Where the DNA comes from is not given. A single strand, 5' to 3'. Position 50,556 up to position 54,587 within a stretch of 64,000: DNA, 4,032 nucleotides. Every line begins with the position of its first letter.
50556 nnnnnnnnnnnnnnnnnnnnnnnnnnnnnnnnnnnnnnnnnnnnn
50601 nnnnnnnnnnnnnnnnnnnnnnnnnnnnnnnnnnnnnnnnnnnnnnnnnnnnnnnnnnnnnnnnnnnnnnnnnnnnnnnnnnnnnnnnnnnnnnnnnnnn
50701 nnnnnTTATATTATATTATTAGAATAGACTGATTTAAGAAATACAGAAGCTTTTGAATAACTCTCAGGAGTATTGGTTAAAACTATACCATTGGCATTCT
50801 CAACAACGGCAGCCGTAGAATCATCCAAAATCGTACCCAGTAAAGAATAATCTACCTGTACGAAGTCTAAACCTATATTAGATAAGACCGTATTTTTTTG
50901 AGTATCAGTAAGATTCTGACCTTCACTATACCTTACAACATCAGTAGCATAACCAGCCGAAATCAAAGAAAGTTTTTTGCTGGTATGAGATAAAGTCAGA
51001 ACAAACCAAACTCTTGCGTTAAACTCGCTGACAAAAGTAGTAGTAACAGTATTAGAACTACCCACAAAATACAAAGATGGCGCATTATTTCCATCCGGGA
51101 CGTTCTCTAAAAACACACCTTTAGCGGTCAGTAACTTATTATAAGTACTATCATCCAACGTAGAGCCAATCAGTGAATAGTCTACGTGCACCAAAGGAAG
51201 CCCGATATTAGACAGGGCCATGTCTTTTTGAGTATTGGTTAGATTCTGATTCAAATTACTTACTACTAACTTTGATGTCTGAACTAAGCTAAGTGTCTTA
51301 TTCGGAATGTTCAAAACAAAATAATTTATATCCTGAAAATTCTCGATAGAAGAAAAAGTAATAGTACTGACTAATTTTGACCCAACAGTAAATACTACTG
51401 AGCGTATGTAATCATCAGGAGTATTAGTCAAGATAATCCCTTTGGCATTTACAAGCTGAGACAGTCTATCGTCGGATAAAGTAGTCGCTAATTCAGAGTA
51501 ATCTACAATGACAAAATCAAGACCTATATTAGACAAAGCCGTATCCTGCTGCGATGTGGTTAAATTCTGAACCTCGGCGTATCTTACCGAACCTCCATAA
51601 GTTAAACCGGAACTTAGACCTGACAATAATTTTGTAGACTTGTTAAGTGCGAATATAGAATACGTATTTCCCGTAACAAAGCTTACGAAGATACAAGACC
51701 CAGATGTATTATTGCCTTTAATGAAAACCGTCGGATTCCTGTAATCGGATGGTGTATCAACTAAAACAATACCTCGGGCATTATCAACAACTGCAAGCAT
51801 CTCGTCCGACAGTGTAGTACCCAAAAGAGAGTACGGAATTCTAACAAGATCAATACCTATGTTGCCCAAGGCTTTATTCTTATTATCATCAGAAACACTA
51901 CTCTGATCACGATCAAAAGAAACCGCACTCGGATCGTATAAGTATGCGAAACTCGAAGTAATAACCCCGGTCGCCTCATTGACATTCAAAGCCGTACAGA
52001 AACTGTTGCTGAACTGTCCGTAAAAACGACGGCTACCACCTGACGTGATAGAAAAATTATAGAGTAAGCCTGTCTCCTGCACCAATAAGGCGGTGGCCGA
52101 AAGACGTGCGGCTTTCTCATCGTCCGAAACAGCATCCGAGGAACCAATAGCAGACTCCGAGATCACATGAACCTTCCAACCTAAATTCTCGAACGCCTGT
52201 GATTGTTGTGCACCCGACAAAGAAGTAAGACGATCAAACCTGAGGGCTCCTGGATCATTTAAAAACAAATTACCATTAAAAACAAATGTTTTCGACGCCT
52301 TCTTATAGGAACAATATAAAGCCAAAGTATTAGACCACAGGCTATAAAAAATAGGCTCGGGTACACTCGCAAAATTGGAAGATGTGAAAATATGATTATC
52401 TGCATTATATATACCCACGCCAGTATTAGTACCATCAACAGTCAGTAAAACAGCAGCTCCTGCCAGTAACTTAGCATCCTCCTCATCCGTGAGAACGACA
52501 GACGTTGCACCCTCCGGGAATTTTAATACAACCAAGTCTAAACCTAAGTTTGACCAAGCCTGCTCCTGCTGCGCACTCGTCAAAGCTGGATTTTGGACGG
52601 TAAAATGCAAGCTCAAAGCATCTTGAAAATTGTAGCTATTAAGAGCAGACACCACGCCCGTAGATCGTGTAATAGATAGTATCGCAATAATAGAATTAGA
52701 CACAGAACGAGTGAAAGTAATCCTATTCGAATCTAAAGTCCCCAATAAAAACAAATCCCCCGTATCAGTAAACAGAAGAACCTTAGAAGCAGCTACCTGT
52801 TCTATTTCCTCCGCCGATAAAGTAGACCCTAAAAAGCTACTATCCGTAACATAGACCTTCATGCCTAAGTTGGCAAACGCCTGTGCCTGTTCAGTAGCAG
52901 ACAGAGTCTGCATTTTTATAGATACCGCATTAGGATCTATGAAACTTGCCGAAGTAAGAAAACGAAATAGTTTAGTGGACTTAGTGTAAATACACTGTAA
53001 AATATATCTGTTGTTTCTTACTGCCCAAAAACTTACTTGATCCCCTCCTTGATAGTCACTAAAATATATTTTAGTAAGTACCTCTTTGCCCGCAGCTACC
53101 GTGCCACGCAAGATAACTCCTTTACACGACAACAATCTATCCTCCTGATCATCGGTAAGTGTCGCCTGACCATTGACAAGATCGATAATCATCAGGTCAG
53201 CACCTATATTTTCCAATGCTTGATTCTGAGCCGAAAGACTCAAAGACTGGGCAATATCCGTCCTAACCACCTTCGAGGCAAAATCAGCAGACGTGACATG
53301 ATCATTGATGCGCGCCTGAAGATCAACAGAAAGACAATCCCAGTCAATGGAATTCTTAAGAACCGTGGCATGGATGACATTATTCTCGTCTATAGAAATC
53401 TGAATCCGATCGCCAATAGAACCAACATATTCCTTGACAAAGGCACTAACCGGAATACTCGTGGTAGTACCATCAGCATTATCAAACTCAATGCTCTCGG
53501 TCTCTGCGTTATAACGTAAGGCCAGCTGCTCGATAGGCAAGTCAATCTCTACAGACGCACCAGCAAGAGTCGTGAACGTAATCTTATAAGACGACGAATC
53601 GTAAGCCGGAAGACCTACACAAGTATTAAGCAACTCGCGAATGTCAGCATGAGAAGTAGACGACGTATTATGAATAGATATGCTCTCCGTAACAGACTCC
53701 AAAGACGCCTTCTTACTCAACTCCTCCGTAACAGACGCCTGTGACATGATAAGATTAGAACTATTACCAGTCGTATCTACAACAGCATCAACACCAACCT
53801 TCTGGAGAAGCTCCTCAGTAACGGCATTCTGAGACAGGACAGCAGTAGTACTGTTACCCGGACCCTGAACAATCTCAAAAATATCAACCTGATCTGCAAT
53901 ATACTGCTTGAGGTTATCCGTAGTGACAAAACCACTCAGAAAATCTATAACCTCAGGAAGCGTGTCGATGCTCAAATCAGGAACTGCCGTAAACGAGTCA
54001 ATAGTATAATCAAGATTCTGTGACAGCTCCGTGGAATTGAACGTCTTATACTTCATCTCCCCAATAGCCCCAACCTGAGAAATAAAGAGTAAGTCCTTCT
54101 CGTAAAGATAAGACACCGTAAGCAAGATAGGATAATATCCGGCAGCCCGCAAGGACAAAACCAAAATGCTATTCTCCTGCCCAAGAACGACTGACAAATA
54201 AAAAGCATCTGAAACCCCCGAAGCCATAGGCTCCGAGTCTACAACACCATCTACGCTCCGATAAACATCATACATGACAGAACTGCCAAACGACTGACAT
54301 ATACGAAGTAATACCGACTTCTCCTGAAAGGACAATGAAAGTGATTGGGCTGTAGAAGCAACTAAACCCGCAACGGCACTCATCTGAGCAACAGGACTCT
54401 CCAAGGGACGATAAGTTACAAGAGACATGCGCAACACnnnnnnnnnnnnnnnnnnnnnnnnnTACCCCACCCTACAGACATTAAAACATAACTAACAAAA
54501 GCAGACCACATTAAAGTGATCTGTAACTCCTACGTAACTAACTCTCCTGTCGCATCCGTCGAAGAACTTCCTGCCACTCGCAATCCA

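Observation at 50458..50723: A pentanucleotide repeat at the tail-fibre stop codon could switch on an extra C-terminal fibre module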

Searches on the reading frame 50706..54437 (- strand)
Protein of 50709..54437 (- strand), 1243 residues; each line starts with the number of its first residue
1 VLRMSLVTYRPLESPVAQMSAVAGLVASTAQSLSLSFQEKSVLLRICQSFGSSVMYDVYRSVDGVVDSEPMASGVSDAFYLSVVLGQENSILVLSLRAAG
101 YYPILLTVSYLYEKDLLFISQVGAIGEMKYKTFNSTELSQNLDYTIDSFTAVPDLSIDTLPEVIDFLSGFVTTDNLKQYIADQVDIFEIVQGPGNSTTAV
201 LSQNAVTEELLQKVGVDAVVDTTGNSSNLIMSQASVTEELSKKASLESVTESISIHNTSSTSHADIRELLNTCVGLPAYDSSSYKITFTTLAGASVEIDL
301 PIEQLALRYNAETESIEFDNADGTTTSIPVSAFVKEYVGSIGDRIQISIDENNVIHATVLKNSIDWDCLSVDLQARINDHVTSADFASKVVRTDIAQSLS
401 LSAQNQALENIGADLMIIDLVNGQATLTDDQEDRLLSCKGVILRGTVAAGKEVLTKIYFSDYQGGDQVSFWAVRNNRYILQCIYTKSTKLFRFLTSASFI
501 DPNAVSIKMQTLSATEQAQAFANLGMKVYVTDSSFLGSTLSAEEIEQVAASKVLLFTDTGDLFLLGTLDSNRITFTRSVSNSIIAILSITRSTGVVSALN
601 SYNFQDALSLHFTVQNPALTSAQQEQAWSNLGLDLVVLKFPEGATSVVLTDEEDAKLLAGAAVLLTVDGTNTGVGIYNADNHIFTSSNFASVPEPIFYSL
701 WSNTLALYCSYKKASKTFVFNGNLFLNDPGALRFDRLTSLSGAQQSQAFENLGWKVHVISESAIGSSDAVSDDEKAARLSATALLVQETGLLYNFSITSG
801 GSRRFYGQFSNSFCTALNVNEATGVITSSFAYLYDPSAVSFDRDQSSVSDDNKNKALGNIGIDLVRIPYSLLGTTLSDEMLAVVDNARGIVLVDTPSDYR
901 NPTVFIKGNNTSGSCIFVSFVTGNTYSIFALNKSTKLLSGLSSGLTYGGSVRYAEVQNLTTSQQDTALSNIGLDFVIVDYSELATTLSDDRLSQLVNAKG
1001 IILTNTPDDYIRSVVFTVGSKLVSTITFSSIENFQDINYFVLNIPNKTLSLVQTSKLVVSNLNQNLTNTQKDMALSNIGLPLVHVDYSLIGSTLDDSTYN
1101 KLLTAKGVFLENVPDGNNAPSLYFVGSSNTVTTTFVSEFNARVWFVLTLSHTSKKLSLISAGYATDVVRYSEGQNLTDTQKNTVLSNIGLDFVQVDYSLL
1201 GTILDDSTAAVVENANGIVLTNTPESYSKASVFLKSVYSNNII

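Call 10: search_protein_families(library=pfam, proteins=[window:50709-54437:-], max_evalue=0.01)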
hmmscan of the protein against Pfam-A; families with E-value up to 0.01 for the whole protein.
window:50709-54437:- (1243 aa): 0 families

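Call 18: find_encoding_contigs(protein=window:50706-54428:-, flank=3000, max_places=10)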
Protein window:50706-54428:- (1240 aa): 2 contigs read that carry it; 1 place shown.
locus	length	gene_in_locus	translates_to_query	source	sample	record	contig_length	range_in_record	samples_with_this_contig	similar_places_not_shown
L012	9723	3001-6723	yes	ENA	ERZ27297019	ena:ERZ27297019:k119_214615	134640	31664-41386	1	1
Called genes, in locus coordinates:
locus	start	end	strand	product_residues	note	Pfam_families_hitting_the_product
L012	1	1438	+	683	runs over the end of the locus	-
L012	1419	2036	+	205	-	-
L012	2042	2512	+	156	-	PF18925:DUF5675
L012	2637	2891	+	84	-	-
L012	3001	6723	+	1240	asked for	-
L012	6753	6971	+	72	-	-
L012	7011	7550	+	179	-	-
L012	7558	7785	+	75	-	-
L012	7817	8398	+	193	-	-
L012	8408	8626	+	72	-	-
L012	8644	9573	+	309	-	-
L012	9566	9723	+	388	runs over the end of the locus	-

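Call 28: list_cluster_members(proteins=[window:50709-54428:-, window:50461-50676:-])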
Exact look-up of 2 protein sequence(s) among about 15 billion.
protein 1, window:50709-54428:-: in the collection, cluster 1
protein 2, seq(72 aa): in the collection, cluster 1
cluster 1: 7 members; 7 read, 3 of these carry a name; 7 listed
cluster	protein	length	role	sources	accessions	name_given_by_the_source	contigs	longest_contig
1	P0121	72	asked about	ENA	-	-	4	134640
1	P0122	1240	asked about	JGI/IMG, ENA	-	hypothetical protein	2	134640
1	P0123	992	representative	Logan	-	-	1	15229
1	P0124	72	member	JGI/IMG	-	hypothetical protein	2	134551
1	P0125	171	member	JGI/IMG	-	hypothetical protein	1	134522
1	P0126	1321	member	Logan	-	-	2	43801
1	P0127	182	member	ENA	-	-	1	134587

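Call 30: find_encoding_contigs(protein=P0126, flank=10000, max_places=10)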
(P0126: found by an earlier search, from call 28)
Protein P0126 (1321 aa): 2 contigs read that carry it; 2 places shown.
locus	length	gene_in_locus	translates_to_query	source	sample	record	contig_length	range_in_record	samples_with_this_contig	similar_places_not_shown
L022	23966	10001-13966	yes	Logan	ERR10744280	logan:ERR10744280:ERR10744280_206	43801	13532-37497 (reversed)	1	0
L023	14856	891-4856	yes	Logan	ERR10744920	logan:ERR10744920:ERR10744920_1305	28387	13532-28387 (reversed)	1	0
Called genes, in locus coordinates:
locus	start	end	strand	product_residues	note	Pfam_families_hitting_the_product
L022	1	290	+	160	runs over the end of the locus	PF26890:Phage_HP1_YO09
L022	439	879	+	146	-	-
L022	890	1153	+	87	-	-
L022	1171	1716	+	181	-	-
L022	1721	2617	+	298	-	-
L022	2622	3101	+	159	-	-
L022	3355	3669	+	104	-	-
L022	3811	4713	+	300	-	-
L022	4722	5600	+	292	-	-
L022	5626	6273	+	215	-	PF13004:BACON (faint)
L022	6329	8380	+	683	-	-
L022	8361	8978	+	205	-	-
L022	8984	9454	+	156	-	PF18925:DUF5675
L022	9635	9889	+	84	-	-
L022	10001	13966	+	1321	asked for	-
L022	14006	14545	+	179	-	-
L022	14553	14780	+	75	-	-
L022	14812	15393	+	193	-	-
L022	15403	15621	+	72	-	-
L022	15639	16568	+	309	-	-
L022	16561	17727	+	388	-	-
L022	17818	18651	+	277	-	-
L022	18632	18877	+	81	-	-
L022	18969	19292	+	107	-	-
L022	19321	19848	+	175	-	-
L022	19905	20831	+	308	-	-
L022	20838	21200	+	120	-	-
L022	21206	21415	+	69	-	-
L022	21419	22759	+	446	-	-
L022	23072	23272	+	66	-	-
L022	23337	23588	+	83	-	-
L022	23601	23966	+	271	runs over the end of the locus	-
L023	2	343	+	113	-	PF18925:DUF5675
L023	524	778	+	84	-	-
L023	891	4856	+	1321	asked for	-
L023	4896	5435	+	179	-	-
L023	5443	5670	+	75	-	-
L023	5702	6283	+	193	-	-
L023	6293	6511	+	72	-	-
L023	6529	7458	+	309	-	-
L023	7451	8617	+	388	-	-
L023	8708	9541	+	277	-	-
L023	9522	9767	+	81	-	-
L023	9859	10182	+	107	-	-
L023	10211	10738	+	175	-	-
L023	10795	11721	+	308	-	-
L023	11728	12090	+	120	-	-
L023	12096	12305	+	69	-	-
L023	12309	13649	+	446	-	-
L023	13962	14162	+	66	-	-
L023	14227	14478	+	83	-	-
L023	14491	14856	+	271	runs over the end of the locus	-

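Call 36: search_solved_structures(query=P0126, max_evalue=1, show_alignments=2)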
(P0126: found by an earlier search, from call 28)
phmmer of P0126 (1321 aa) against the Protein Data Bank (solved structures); distinct sequences matched with E-value up to 1: 0.

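Call 37: search_protein_families(library=phrogs, proteins=[P0126], max_evalue=0.001)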
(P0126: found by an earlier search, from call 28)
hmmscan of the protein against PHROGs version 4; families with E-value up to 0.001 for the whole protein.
P0126 (1321 aa): 0 families

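Call 52: find_encoding_contigs(protein=P0124, flank=6000, max_places=10)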
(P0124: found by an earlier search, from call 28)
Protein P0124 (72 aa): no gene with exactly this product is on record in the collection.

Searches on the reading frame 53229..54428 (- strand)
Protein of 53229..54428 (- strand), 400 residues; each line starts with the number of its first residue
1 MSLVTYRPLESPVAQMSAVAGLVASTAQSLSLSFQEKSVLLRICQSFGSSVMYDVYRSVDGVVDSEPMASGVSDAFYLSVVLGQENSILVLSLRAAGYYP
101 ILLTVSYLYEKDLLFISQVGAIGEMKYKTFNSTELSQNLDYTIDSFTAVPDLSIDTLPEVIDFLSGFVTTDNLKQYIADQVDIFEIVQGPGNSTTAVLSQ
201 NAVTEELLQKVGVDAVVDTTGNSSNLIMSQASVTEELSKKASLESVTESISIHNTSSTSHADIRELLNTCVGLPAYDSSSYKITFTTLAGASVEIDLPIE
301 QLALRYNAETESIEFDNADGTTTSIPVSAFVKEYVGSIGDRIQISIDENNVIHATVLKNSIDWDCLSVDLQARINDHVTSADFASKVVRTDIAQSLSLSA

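Call 63: search_dna_similar(query=window:53229-54428:-, collection=phages, mode=protein, max_rows=15, max_evalue=0.001)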
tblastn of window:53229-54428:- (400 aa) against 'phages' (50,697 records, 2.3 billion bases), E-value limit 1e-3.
Records with a match: 2; places in all: 2; records where one place covers at least 80% of the query: 0.
Best place of each record, by identity: 80-90% 2.
By first word of the organism name: uncultured 2.
By host as written in the record: - 2.
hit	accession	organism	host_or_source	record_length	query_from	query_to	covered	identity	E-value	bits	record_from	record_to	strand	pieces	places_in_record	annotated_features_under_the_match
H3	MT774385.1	uncultured phage cr108_1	human feces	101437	185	400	54%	88.9%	2e-112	367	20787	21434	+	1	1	hypothetical protein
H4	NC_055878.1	uncultured phage cr108_1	human feces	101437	185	400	54%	88.9%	2e-112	367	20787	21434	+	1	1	hypothetical protein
